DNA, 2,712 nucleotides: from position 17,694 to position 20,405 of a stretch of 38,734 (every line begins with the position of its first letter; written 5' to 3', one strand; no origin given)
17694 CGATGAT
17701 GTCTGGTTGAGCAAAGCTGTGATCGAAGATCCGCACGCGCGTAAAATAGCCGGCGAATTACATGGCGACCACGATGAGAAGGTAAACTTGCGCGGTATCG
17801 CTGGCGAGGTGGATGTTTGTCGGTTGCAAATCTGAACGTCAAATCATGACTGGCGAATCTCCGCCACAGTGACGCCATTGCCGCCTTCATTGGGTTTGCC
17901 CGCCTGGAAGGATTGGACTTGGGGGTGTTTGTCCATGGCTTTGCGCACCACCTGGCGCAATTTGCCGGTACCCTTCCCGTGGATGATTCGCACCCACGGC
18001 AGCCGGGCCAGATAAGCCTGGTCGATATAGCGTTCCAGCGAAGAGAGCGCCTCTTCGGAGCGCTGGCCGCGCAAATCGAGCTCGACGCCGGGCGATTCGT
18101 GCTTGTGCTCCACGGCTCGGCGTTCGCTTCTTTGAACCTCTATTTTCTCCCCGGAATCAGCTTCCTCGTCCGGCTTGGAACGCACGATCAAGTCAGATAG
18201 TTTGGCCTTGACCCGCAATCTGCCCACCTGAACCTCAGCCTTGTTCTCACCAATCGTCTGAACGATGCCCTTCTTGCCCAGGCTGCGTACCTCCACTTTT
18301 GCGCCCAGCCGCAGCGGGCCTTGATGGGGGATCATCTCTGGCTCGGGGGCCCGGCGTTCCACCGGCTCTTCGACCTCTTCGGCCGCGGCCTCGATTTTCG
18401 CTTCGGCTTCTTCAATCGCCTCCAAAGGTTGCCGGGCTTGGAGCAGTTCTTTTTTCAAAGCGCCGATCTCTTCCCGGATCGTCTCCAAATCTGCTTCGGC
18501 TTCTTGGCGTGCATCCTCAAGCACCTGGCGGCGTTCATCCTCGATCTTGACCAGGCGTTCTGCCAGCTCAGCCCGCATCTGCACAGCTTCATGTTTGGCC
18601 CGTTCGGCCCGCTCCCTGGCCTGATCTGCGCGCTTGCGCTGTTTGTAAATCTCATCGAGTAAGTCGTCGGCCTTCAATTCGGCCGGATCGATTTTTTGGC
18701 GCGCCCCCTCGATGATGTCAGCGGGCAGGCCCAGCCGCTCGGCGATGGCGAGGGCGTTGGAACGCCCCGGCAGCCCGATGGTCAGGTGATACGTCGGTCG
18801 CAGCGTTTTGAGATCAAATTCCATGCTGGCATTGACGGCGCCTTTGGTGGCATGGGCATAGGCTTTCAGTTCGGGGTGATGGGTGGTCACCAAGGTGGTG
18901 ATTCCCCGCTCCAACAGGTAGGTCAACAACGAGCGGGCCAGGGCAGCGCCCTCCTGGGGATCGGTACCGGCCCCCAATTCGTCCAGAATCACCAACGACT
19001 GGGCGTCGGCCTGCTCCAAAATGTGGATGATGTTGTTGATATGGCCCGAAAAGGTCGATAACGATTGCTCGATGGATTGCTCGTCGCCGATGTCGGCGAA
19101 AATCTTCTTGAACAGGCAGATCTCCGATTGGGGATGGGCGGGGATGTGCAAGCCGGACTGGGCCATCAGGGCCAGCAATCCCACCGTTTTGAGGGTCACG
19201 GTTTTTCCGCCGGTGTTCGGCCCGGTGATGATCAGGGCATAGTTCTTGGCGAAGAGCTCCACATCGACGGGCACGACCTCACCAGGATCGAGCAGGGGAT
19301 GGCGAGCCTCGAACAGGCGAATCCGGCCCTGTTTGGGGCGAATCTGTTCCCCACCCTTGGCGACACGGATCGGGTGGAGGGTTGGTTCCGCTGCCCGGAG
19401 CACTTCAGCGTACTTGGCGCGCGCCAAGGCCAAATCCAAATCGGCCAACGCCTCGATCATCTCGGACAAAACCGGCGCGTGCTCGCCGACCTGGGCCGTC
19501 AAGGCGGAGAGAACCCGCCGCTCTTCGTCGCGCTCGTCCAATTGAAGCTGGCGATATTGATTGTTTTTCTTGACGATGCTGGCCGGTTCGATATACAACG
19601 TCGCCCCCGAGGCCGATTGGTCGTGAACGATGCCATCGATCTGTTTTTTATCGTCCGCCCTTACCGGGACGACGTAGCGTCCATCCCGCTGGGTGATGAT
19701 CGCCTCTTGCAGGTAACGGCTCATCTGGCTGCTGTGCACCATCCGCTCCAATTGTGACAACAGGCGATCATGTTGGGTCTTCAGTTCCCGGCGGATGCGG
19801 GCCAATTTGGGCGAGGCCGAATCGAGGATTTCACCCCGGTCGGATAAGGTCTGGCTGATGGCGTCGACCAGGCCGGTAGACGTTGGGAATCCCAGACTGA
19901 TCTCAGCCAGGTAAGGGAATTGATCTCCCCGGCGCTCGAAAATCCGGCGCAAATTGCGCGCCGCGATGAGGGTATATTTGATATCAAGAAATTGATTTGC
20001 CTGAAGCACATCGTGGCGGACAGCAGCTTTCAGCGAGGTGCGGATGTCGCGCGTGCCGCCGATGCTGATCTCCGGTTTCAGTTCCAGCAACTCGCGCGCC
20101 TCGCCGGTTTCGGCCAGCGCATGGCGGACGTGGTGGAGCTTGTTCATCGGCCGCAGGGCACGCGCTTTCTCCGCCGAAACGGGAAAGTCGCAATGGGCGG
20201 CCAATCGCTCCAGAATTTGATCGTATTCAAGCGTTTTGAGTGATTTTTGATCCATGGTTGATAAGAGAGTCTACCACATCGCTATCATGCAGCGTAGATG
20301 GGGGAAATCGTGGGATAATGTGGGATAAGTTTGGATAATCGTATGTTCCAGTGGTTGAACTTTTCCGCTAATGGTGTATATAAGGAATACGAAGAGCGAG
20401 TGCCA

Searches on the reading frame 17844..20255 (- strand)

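Call 85: search_protein_families(library=pfam, proteins=[window:17844-20255:-], max_evalue=0.00001)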
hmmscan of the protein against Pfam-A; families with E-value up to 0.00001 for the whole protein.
window:17844-20255:- (803 aa): 3 families
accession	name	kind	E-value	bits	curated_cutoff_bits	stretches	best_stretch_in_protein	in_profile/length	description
PF00488.27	MutS_V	-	2.9e-37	128.9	30.2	1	341-522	1-184/188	MutS domain V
PF01713.27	Smr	-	4.7e-26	91.2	25.7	1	726-801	1-77/77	Smr domain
PF20297.4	MSSS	-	7e-10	38.9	26.8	1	651-689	2-42/42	MutS2 and Smr-associated SH3 domain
